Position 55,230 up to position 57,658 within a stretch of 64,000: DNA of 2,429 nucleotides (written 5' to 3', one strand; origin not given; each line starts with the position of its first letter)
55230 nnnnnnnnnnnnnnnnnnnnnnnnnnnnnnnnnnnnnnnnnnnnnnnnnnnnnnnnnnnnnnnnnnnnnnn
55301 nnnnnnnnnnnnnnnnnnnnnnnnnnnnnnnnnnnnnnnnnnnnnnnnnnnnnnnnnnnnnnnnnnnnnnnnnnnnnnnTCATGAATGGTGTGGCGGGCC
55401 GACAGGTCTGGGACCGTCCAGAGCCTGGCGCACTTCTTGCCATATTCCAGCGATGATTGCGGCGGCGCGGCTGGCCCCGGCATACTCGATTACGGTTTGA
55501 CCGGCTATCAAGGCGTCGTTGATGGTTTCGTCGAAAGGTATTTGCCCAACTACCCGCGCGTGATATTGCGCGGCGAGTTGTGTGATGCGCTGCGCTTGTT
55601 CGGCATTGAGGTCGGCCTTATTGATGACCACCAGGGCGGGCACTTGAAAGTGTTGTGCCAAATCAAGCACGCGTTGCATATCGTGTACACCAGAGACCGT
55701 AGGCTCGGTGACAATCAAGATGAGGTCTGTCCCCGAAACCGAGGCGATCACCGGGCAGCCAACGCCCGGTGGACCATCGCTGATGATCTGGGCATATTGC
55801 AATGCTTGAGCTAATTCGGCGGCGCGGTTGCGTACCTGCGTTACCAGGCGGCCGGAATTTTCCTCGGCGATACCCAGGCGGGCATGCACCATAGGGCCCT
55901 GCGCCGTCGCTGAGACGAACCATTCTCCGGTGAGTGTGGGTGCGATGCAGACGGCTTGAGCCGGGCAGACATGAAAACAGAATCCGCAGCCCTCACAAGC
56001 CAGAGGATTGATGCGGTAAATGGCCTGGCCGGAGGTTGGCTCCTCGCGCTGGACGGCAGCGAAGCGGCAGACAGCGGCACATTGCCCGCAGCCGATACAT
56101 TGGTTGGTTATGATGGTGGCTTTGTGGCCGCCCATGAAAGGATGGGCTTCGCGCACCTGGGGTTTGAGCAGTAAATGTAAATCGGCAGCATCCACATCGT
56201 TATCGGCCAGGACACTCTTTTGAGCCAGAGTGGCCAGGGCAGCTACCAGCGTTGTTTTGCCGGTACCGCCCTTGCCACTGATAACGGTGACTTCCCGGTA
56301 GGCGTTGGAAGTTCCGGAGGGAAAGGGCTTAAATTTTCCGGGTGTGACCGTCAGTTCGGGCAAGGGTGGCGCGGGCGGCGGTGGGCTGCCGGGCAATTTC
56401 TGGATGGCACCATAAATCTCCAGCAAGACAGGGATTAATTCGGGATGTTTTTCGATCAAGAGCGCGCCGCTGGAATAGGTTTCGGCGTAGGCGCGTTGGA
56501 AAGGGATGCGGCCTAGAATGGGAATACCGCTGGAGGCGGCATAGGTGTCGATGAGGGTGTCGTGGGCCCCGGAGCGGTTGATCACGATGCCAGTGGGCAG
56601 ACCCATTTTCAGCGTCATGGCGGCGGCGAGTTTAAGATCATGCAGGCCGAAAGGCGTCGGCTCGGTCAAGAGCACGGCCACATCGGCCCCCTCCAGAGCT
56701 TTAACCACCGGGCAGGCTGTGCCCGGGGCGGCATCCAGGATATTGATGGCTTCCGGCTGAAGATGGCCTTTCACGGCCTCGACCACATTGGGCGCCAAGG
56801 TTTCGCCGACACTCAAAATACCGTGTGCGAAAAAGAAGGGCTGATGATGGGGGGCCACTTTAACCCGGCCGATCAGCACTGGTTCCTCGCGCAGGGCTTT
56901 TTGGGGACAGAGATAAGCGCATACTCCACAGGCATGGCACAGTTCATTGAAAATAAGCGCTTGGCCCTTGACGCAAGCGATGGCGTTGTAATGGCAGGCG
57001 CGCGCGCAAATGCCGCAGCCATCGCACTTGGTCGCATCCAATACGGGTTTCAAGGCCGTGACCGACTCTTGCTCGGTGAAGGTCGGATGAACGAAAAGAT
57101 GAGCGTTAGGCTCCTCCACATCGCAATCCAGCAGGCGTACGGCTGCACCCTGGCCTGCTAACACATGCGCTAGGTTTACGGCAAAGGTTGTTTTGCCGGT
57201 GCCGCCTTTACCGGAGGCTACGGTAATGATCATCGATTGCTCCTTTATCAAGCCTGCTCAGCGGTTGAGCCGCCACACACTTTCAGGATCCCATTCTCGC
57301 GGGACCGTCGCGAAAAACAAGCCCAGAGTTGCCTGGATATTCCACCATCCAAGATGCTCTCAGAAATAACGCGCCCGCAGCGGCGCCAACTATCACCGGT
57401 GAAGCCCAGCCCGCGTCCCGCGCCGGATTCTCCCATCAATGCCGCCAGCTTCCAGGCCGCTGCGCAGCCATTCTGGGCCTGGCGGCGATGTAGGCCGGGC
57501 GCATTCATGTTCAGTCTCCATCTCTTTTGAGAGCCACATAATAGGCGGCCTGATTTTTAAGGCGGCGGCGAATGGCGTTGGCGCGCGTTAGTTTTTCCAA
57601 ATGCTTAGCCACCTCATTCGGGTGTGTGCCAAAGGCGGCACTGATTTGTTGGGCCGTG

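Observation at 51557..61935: Expanded orange-protein (ORP) complex-like operon under a sigma54 activator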

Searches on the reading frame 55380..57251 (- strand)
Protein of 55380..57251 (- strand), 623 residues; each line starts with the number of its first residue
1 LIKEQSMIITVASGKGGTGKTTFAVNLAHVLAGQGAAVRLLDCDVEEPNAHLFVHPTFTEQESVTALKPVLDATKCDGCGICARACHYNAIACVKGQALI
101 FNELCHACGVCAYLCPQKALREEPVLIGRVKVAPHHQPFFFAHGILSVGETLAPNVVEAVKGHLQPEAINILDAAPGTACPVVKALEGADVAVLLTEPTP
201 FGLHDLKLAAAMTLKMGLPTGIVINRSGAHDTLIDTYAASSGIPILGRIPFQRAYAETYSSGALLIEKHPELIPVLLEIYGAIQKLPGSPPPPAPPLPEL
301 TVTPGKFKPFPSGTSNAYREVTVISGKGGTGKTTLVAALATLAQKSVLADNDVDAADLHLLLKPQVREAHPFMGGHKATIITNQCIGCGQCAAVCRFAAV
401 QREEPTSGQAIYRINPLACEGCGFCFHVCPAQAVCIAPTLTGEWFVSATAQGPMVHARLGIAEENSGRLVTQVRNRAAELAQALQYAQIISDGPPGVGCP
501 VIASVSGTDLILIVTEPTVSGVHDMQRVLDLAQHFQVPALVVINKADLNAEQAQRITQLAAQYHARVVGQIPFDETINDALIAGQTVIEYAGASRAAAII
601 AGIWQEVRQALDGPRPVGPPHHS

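Call 3: search_protein_families(library=pfam, proteins=[window:55380-57251:-], max_evalue=0.01)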
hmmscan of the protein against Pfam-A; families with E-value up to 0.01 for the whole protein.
window:55380-57251:- (623 aa): 45 families (the best 25 are shown)
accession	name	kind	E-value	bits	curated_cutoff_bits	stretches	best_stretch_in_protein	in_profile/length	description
PF01656.29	CbiA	-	2.9e-33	114.9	25.4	2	9-263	1-123/125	CobQ/CobB/MinD/ParA nucleotide binding domain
PF10609.15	ParA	-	3.8e-26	92.5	27.1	2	7-57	4-54/246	NUBPL iron-transfer P-loop NTPase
PF00037.32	Fer4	-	1.4e-16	60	21.1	4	379-400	2-23/24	4Fe-4S binding domain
PF12838.12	Fer4_7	-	2e-14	54.2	27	2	384-433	1-52/52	4Fe-4S dicluster domain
PF12837.12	Fer4_6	-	1.2e-13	50.7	25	3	71-91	4-24/24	4Fe-4S binding domain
PF13614.12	AAA_31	-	1.8e-13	51.3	27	1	8-47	3-42/177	AAA domain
PF00142.24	Fer4_NifH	-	1.1e-12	48.5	25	2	13-55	6-48/271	4Fe-4S iron sulfur cluster binding proteins, NifH/frxC family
PF14697.11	Fer4_21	-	4e-12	46.5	35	2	378-433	1-56/59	4Fe-4S dicluster domain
PF12797.12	Fer4_2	-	1.9e-10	40.4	24.5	1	68-87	2-21/22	4Fe-4S binding domain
PF13187.11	Fer4_9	-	2.5e-10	40.6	27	2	384-433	1-51/52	4Fe-4S dicluster domain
PF13237.11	Fer4_10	-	8.4e-10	38.9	25.5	2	69-116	2-53/53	4Fe-4S dicluster domain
PF25199.1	nSTAND_NTPase5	-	8.8e-08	32.5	34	0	5-51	39-86/145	Novel STAND NTPase 5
PF02374.21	ArsA_ATPase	-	5.4e-07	29.5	24.3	0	11-44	5-38/305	Anion-transporting ATPase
PF25160.1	LdpA_Fe-S-bd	-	8.5e-07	29.1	27.6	1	378-401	21-44/49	LdpA Fe-S cluster-binding domain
PF13484.11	Fer4_16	-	9.2e-07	30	30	0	105-123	2-20/66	4Fe-4S double cluster binding domain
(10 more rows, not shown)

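Call 7: search_protein_families(library=ncbifam, proteins=[window:55380-57251:-], max_evalue=0.01)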
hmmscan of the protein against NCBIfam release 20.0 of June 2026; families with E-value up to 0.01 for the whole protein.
window:55380-57251:- (623 aa): 115 families (the best 25 are shown)
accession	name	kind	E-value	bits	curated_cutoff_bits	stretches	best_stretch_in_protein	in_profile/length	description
TIGR01969.1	minD_arch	subfamily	2.1e-33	115.5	201.75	3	7-54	1-48/251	cell division ATPase MinD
NF041546.1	ParA_partition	equivalog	1.2e-30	106.6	180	4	8-45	1-38/203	ParA family partition ATPase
NF041136.1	MrpORP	equivalog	8.5e-26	91.1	450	2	8-50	7-49/365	iron-sulfur cluster carrier protein MrpORP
TIGR01968.1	minD_bact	equivalog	5.1e-20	71.9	212.9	3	7-47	2-42/261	septum site-determining protein MinD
NF040770.1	hetero_SS_HdrA2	exception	1e-18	66.8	1100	2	64-121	567-624/777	CoB-CoM heterodisulfide reductase HdrA2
NF038196.1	ferrodoxin_EFR1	subfamily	2.2e-15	57.3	75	2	65-121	176-230/242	EFR1 family ferrodoxin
TIGR02179.1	PorD_KorD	subfamily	3.3e-15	56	60.05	2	66-121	17-73/78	2-oxoacid:acceptor oxidoreductase, delta subunit, pyruvate/2-ketoisovalerate family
TIGR03371.1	cellulose_yhjQ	equivalog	4.6e-15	55.8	157.85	3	8-47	3-42/246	cellulose biosynthesis protein BcsQ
NF008079.0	PRK10818.1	equivalog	2.1e-14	53.5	508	2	7-52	3-48/270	septum site-determining protein MinD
NF008669.0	PRK11670.1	equivalog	2.3e-13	49.8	348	1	6-49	107-150/369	iron-sulfur cluster carrier protein ApbC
NF005503.0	PRK07118.1-2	equivalog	3.8e-13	49.3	252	2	382-441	137-191/292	RnfABCDGE type electron transport complex subunit B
NF040684.1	PorD_Arch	equivalog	7.8e-13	48.3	120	2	65-122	23-81/85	pyruvate synthase subunit PorD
TIGR02700.1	flavo_MJ0208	hypoth_equivalog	1.7e-12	47.1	251.35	2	52-123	125-197/234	dihydromethanopterin reductase (acceptor)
NF041891.1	hdrA_Methbact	equivalog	1.9e-12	46.2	1300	2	378-441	567-625/762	ferredoxin:CoB-CoM heterodisulfide reductase subunit HdrA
NF042909.1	FMH_DH_FwdF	exception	4.9e-12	45.6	375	2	377-437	219-277/336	tungsten-dependent formylmethanofuran dehydrogenase subunit FwdF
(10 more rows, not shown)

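Call 45: search_solved_structures(query=window:55380-57251:-, max_evalue=0.00001)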
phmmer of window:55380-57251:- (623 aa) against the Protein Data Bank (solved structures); distinct sequences matched with E-value up to 0.00001: 15.
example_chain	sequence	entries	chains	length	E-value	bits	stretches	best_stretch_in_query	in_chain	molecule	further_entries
1hyq_A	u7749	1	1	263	1.7e-11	46.7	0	8-54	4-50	CELL DIVISION INHIBITOR (MIND-1)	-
4v03_A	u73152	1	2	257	5e-10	41.9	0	8-50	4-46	SITE-DETERMINING PROTEIN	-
4v02_A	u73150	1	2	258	5.9e-09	38.3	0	477-589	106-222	SITE-DETERMINING PROTEIN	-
1g3q_A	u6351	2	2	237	1.5e-08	37.1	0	7-53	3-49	CELL DIVISION INHIBITOR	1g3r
8zkc_A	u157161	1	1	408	1.6e-08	36.9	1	7-50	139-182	Iron-sulfur cluster carrier protein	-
5j1j_A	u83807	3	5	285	2.7e-08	36.2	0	7-53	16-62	Site-determining protein | Transcriptional antiactivator FleN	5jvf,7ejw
1ion_A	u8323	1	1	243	5.2e-08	35.2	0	7-52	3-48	PROBABLE CELL DIVISION INHIBITOR MIND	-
8pb9_A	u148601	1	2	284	3.2e-07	32.6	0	7-51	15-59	Antiactivator FleN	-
9sw6_G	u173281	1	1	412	3.5e-07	32.5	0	74-120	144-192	Polyferredoxin protein MvhB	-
9sfi_T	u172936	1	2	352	3.9e-07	32.3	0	379-436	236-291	4Fe-4S ferredoxin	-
8p53_A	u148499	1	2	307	4.3e-07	32.2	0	7-51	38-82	Antiactivator FleN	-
3q9l_A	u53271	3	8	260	2.3e-06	29.8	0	319-380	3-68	Septum site-determining protein minD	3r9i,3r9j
7p5h_B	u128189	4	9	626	3.3e-06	29.3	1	68-120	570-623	Fe-hydrogenase, subunit beta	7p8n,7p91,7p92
7zc6_B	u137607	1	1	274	7.2e-06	28.2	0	75-125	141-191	RnfB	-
5odc_A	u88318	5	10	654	9.1e-06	27.8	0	67-123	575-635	Heterodisulfide reductase, subunit A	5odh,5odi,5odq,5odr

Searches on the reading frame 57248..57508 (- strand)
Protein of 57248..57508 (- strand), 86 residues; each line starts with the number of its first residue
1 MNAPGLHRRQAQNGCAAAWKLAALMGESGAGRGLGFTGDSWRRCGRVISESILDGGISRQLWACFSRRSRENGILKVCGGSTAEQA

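Call 3: search_protein_families(library=pfam, proteins=[window:57248-57508:-], max_evalue=0.01)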
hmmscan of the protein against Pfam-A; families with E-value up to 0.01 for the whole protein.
window:57248-57508:- (86 aa): 0 families

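Call 7: search_protein_families(library=ncbifam, proteins=[window:57248-57508:-], max_evalue=0.01)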
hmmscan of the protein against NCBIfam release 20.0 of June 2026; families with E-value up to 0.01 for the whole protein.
window:57248-57508:- (86 aa): 0 families
